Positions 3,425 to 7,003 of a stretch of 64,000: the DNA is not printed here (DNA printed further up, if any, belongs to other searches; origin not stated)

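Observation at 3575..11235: Candidate previously undescribed defence module: PLD-nuclease/SNF2 helicase + Type IIG/PglX-like N6A methyltransferase + TIR-domain protein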

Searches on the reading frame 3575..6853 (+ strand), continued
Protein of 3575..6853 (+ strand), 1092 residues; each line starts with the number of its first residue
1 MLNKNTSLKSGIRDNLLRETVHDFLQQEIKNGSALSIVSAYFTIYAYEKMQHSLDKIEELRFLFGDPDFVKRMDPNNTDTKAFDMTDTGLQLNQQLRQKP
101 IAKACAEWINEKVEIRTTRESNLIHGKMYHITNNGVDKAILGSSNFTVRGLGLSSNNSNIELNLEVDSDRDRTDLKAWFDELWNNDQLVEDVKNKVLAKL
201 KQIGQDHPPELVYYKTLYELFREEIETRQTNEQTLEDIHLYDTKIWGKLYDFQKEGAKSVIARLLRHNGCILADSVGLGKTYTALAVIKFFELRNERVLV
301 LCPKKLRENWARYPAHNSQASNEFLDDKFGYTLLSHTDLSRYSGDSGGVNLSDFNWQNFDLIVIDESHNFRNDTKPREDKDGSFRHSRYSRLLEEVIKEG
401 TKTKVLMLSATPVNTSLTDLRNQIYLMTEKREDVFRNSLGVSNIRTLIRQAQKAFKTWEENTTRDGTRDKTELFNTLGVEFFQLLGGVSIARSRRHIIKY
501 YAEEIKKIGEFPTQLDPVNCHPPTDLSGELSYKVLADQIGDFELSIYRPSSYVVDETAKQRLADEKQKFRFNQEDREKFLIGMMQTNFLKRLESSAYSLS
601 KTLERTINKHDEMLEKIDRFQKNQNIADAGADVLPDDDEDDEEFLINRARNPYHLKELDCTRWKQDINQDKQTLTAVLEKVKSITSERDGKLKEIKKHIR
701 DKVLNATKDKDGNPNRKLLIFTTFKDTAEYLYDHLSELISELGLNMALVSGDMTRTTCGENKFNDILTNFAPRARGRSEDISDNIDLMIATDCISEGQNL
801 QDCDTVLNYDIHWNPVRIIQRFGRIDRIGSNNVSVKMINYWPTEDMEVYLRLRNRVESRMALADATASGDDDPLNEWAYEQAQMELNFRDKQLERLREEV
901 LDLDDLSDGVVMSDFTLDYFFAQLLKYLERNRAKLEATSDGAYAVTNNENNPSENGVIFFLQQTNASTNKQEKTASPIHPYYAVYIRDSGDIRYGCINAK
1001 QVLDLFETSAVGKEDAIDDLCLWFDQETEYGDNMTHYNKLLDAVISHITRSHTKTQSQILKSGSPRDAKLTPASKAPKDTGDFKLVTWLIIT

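Call 22: find_related_loci(query=A1, collection=genome_contigs, flank=10000)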
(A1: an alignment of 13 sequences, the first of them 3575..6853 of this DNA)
Query A1 (1092 aa) in genome_contigs; peptide patterns used: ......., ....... (x = any residue, [..] = any of these).
598 stretches matched a pattern (row limit reached: there are more); 594 encode a relative of the query (tblastn E <= 1e-3); the best 80 are kept; 80 distinct loci.
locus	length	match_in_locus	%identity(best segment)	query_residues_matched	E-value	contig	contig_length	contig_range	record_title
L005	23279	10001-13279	71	1-1092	0e+0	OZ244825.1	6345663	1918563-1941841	MAG: Candidatus Poribacteria bacterium isolate 9ee73198-b11f-455e-92bc-43fc746e3fb5 genome assembly, chromosome: 1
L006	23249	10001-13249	77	1-1092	0e+0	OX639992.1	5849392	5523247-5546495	MAG: uncultured Poribacteria bacterium isolate 2342930e-25dc-453b-b24c-d77caf5257d8 genome assembly, chromosome: 1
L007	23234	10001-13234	64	10-1091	0e+0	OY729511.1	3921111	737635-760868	MAG: Candidatus Binatia bacterium isolate 9e32f69c-91e7-4ea3-9a30-d9bf58b5a9ec genome assembly, chromosome: 1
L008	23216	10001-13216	62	20-1092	0e+0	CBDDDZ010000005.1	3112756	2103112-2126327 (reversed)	MAG: Candidatus Latescibacterota bacterium isolate 2fef8444-24d4-470e-a0f0-8c307ac56c94 genome assembly, contig: contig_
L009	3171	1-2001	88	428-1091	0e+0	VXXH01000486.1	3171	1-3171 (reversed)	MAG: Candidatus Poribacteria bacterium isolate SB0668_bin_37 NODE_12483_length_3171_cov_6.864249, whole genome shotgun s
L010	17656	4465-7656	56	20-1091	0e+0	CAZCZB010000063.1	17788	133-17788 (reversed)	MAG TPA_asm: uncultured Dehalococcoidia bacterium isolate SRP109090_co1_5 genome assembly, contig: NODE_4576_length_1778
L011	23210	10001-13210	62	18-1092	0e+0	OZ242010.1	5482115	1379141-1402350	MAG: Candidatus Latescibacterota bacterium isolate 318c57a3-5c92-4b38-acc3-b9680ed3e2d2 genome assembly, chromosome: 1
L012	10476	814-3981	57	20-1091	0e+0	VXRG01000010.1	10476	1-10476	MAG: Caldilineaceae bacterium SB0664_bin_27 NODE_2909_length_10476_cov_16.681796, whole genome shotgun sequence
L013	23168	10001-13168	57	20-1091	0e+0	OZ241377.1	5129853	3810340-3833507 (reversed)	MAG: Caldilineaceae bacterium isolate c48d8a7a-b77d-4314-8545-a86a2dcb4724 genome assembly, chromosome: 1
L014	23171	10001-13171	55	20-1091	0e+0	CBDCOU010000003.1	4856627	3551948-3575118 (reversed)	MAG: Caldilineaceae bacterium isolate 0823537f-3fa6-4916-8707-89ce61c7f738 genome assembly, contig: contig_3, whole geno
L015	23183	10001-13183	55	20-1092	0e+0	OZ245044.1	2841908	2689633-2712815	MAG: Dehalococcoidia bacterium isolate 2d514a54-0524-4205-b749-13ef71272d1d genome assembly, chromosome: 1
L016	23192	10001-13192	55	18-1091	0e+0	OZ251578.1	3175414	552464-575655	MAG: Candidatus Spongiisociaceae bacterium isolate e66f1d62-28d5-4ec1-b84d-980f6b68271e genome assembly, chromosome: 1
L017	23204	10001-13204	55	19-1091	0e+0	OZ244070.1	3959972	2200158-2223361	MAG: uncultured Candidatus Binatia bacterium isolate f57e87d9-6197-413a-b43d-c6892e6158a2 genome assembly, chromosome: 1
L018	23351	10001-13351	54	18-1091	0e+0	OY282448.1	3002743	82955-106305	MAG: uncultured Chloroflexota bacterium genome assembly, chromosome: 1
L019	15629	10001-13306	50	1-1091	0e+0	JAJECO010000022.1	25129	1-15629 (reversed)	MAG: Candidatus Poribacteria bacterium isolate jk18xAbins.25 k141_322264, whole genome shotgun sequence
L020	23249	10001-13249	50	10-1092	0e+0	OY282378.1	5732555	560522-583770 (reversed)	MAG: uncultured Gammaproteobacteria bacterium genome assembly, chromosome: 1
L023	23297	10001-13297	49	1-1091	0e+0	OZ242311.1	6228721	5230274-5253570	MAG: Candidatus Latescibacterota bacterium isolate bccf755e-c1ee-4055-8c2e-878efcd7d1d4 genome assembly, chromosome: 1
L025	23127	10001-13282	48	10-1091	0e+0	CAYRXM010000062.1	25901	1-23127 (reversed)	MAG TPA_asm: uncultured Anaerolineae bacterium isolate binchicken_co43_70 genome assembly, contig: NODE_3114_length_2590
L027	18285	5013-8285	48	7-1091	0e+0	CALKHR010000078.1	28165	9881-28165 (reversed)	MAG TPA_asm: uncultured Roseiflexaceae bacterium isolate SRR5251193_bin.39_CONCOCT_v1.1_MAG genome assembly, contig: ERZ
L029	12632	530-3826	49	10-1091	0e+0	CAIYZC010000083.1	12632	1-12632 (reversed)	MAG: uncultured Pedosphaera sp. isolate Umea_bin-10158 genome assembly, contig: bin-10158:083/870, whole genome shotgun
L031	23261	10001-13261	50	12-1092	0e+0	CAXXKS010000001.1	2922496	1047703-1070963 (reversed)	MAG: Alphaproteobacteria bacterium isolate 9bb74b87-2c64-497b-9104-8e9834e062e5 genome assembly, contig: contig_1, whole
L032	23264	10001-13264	49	11-1091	0e+0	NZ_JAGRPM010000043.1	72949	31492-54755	MAG: Rhodoblastus sp. isolate BP08 k141_11665, whole genome shotgun sequence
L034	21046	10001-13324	47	10-1091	0e+0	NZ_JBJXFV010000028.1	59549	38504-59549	MAG: Prosthecobacter sp. isolate F1F2.bin.412 k127_6169785, whole genome shotgun sequence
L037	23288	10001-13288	47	5-1091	0e+0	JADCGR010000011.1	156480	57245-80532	MAG: Curvibacter sp. isolate M022S1SP1A37QC M022S1_11, whole genome shotgun sequence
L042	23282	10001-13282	47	4-1091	0e+0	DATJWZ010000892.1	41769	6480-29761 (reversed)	MAG TPA_asm: Candidatus Eisenbacteria bacterium isolate SMAG_U15113 k141_1333205, whole genome shotgun sequence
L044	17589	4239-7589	47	10-1091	0e+0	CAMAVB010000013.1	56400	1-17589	MAG: Candidatus Kuenenia stuttgartiensis isolate LH-05nov19-79 genome assembly, contig: LH-05nov19-C876, whole genome sh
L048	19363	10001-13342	47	10-1092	0e+0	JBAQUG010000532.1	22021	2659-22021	MAG: Victivallales bacterium isolate MFD12006_ilm_asm_bin38 k127_94949, whole genome shotgun sequence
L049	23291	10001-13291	49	5-1091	0e+0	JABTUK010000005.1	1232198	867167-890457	MAG: Anaerolineales bacterium isolate H5_CFX5 seq005, whole genome shotgun sequence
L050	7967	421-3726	46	10-1092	0e+0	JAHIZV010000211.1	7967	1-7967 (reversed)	MAG: Verrucomicrobia bacterium isolate Modern_marine.mb.194 Modern_marine.mb.194_k141_2174551, whole genome shotgun sequ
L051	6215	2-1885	75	469-1092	0e+0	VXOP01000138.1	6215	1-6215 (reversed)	MAG: Candidatus Poribacteria bacterium isolate SB0662_bin_35 NODE_8392_length_6215_cov_35.053084, whole genome shotgun s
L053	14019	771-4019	47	4-1092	0e+0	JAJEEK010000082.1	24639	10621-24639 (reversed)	MAG: Candidatus Poribacteria bacterium isolate p16x34bins.28 k141_89081, whole genome shotgun sequence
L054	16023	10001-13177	46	10-1092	0e+0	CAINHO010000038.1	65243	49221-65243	MAG: uncultured proteobacterium isolate MJ120702A_bin-449 genome assembly, contig: bin-449:38/51, whole genome shotgun s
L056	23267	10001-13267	49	8-1092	0e+0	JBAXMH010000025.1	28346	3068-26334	MAG: Chloroflexales bacterium isolate ELA448 MAG448_25, whole genome shotgun sequence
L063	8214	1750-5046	43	8-1092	0e+0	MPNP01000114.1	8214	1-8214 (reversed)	MAG: Rhodobacteraceae bacterium bin131 NODE_7104_length_8214_cov_19.3788_ID_14207, whole genome shotgun sequence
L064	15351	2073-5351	45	10-1091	0e+0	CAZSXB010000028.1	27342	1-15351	MAG TPA_asm: uncultured Thermotogaceae bacterium isolate SRP241326_co1_345 genome assembly, contig: NODE_2695_length_273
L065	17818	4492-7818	45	10-1091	0e+0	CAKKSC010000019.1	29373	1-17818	Desulfuromonadales bacterium isolate Hainich-H52-bin013-1 genome assembly, contig: H52-bin013_1_Hain_H52_02um_R1_455_len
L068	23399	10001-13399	43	10-1091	0e+0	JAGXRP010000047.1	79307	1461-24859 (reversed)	MAG: Desulfobulbaceae bacterium isolate CROMO_A_116 c_000000564133, whole genome shotgun sequence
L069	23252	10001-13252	80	1-1092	0e+0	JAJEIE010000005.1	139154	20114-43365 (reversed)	MAG: Candidatus Poribacteria bacterium isolate p16x65bins.49 k141_1163639, whole genome shotgun sequence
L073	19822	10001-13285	71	1-1092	0e+0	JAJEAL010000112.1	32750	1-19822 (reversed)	MAG: Candidatus Poribacteria bacterium isolate jk18x7bins.5 k141_297743, whole genome shotgun sequence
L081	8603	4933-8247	45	10-1092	0e+0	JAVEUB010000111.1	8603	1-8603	MAG: Candidatus Cloacimonas sp. isolate BF2_31 NODE_4958_length_8603_cov_1.797154_Biofilm2, whole genome shotgun sequenc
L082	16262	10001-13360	43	10-1092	0e+0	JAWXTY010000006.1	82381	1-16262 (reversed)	MAG: Opitutales bacterium isolate FM_35_G125_V NODE_63_length_82382_cov_5.441193, whole genome shotgun sequence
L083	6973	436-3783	42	11-1092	0e+0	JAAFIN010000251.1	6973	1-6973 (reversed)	MAG: Cytophagales bacterium isolate bin16.concoct.ball.085 WN_Cytophagales_8_scaffold_251, whole genome shotgun sequence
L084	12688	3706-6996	42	10-1091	0e+0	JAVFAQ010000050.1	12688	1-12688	MAG: Flavobacteriales bacterium isolate BF4_95 NODE_15810_length_12688_cov_3.626224_Biofilm4, whole genome shotgun seque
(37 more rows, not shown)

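Call 27: search_protein_families(library=ncbifam, proteins=[window:3575-6853:+], max_evalue=0.01)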
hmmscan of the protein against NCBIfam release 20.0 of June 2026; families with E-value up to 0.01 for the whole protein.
window:3575-6853:+ (1092 aa): 19 families
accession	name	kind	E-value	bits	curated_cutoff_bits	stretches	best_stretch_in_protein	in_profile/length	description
NF042964.1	phospholipD_antiphage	equivalog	3.8e-46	157.9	1100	3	580-862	594-825/895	phospholipase D-like domain-containing anti-phage protein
NF038317.1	DISARM_DrmD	equivalog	3.7e-42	144.7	610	2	566-846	363-626/1021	DISARM system SNF2-like helicase DrmD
NF038318.1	DISARM_DrmD_b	equivalog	8.1e-31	106.9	950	2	590-850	300-554/868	DISARM system SNF2-like helicase DrmD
NF041062.1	DpdE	equivalog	1.9e-28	99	500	2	271-417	174-302/1048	protein DpdE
NF053675.1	pilus_reg_Snf2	equivalog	1e-12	47.1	1100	1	221-311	557-647/1029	pilus expression-regulating Snf2 family helicase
NF003426.0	PRK04914.1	equivalog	2.7e-12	45.8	576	2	786-832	549-595/959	RNA polymerase-associated protein RapA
NF010337.0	PRK13766.1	equivalog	9.2e-12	43.9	610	1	661-868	321-505/781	Hef nuclease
NF058637.1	helic_SCO1167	equivalog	2.7e-07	29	1200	1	241-312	462-536/932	SCO1167/SCO6262 family helicase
NF041790.1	anti-phage_ZorD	equivalog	2.9e-07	28.8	1500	1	268-312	605-652/1035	type I Zorya anti-phage system protein ZorD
NF053631.1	RNA_helic_CshA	equivalog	7e-07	28.5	646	1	782-861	285-361/434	degradosome RNA helicase CshA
TIGR02621.3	cas3_GSU0051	exception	3.8e-05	22.7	400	1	668-899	228-442/854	type I-G CRISPR-associated helicase/endonuclease Cas3g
NF008394.0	PRK11192.1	equivalog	5.4e-05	22.2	507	1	782-839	295-352/441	ATP-dependent RNA helicase SrmB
NF008744.0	PRK11776.1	equivalog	6.2e-05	21.7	524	1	784-840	292-348/460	ATP-dependent RNA helicase DbpA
NF002340.1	PRK01297.1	equivalog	8.2e-05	21.6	564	1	713-838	247-353/372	ATP-dependent RNA helicase RhlB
NF003419.0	PRK04837.1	equivalog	0.00013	20.8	588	1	717-837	258-359/424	ATP-dependent RNA helicase RhlB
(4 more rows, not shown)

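Call 36: search_protein_families(library=pfam, proteins=[L050:3719-5392:+, L084:6999-8561:+, L065:7829-8965:+, L068:17237-18295:+, L037:17160-18839:+, L044:11503-13164:+, L013:16809-17789:+, L031:16989-19121:+, L034:16884-18428:+, L025:16783-19248:+], max_evalue=0.001)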
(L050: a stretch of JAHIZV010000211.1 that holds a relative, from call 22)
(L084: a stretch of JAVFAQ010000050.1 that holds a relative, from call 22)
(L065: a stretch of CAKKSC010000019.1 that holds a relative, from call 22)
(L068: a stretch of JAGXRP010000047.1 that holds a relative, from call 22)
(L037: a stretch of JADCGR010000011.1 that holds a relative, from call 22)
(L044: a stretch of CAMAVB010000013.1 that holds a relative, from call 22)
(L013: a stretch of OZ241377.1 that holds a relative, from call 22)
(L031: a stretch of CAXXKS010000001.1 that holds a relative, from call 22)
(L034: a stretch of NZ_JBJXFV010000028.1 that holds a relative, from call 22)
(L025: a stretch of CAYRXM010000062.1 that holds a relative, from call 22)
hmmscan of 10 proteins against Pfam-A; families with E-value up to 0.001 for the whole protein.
L050:3719-5392:+ (557 aa): 3 families
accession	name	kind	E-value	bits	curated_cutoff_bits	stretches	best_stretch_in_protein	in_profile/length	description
PF13749.12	HATPase_c_4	-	6.9e-17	61.7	26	1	303-385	3-88/89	Putative ATP-dependent DNA helicase recG C-terminal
PF04326.19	SLFN_AlbA_2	-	2e-07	32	25.3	1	32-128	20-116/118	Schlafen, AlbA_2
PF03965.22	Penicillinase_R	-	5.2e-05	24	22.6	0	494-550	5-63/115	Penicillinase repressor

L084:6999-8561:+ (520 aa): 3 families
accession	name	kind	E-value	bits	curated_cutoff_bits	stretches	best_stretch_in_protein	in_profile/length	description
PF13271.11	DUF4062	-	1.6e-21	76.7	24.7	1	3-89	1-82/82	Domain of unknown function (DUF4062)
PF13749.12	HATPase_c_4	-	2.1e-20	73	26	1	311-397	1-88/89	Putative ATP-dependent DNA helicase recG C-terminal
PF21247.3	Fic-like_C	-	1.2e-16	60.8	27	1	442-504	2-64/64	Filamentation induced by cAMP protein Fic-like, C-terminal domain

L065:7829-8965:+ (378 aa): 2 families
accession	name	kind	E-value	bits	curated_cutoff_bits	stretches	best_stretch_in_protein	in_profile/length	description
PF06250.17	YhcG_C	-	2e-51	174.4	32.5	1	217-367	2-152/157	YhcG PDDEXK nuclease domain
PF17761.7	DUF1016_N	-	3e-27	95.8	32.8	2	10-100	2-93/137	DUF1016 N-terminal domain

L068:17237-18295:+ (352 aa): 2 families
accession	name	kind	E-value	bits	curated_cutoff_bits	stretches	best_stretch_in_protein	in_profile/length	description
PF17761.7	DUF1016_N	-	2.9e-48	163.9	32.8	1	20-156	1-137/137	DUF1016 N-terminal domain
PF06250.17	YhcG_C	-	1.1e-45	155.7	32.5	1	185-334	3-155/157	YhcG PDDEXK nuclease domain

L037:17160-18839:+ (559 aa): 7 families
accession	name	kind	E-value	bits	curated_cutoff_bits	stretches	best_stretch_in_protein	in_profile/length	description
PF02463.25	SMC_N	-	4.5e-12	46.3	40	1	5-356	2-210/220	RecF/RecN/SMC N terminal domain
PF13175.12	AAA_15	-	5.4e-09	36.6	32.1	1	5-79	3-65/374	AAA ATPase domain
PF13476.12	AAA_23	-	5.7e-08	34.1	27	1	8-57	2-53/201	AAA domain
PF13166.12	AAA_13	-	8.1e-07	28.5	36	0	305-366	528-594/713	AAA domain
PF13555.12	AAA_29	-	4.5e-05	23.5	27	1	5-53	1-50/61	P-loop containing region of AAA domain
PF13304.12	AAA_21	-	0.00025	21.6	27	1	30-200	4-169/304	AAA domain, putative AbiEii toxin, Type IV TA system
PF13514.12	AAA_27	-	0.00076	19.6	22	0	4-49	2-50/206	AAA domain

L044:11503-13164:+ (553 aa): 7 families
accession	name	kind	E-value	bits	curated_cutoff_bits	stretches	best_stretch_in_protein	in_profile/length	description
PF02463.25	SMC_N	-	3.5e-14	53.2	40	1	5-355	2-210/220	RecF/RecN/SMC N terminal domain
PF13175.12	AAA_15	-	8.6e-11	42.5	32.1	1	5-60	3-55/374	AAA ATPase domain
PF13476.12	AAA_23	-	5.2e-10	40.7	27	1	7-51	1-45/201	AAA domain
PF13166.12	AAA_13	-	6.9e-08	32.1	36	0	301-389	522-614/713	AAA domain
PF13555.12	AAA_29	-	9.7e-07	28.9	27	1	5-54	1-51/61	P-loop containing region of AAA domain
PF13514.12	AAA_27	-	8.4e-05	22.7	22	1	4-56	2-57/206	AAA domain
PF13304.12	AAA_21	-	9.5e-05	23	27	0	30-57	4-26/304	AAA domain, putative AbiEii toxin, Type IV TA system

L013:16809-17789:+ (326 aa): 1 family
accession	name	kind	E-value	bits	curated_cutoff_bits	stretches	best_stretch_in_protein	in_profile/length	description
PF12358.13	DUF3644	-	2.5e-44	151.5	27.6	1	7-203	1-181/183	Domain of unknown function (DUF3644)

L031:16989-19121:+ (710 aa): 3 families
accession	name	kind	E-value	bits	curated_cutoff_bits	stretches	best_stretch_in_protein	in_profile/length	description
PF07693.20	KAP_NTPase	-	1.8e-41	142.8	20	1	31-306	6-287/293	KAP family P-loop domain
PF13401.12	AAA_22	-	6.7e-07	30.1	27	1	50-209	10-116/130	AAA domain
PF13191.12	AAA_16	-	2.2e-05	25.4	32.6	1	42-204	19-161/167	AAA ATPase domain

L034:16884-18428:+ (514 aa): 1 family
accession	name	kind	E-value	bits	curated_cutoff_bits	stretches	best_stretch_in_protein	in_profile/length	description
PF00078.32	RVT_1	-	4e-09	36.9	29.6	1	147-287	59-192/205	Reverse transcriptase (RNA-dependent DNA polymerase)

L025:16783-19248:+ (821 aa): 3 families
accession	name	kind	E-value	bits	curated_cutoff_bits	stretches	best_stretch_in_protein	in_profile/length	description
PF00933.27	Glyco_hydro_3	-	1.6e-41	143.2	27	1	128-341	82-311/316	Glycosyl hydrolase family 3 N terminal domain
PF01915.27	Glyco_hydro_3_C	-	2e-39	136.1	31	1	378-574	1-200/200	Glycosyl hydrolase family 3 C-terminal domain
PF14310.12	Fn3-like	-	8.6e-23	80.7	25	1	632-702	1-71/71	Fibronectin type III-like domain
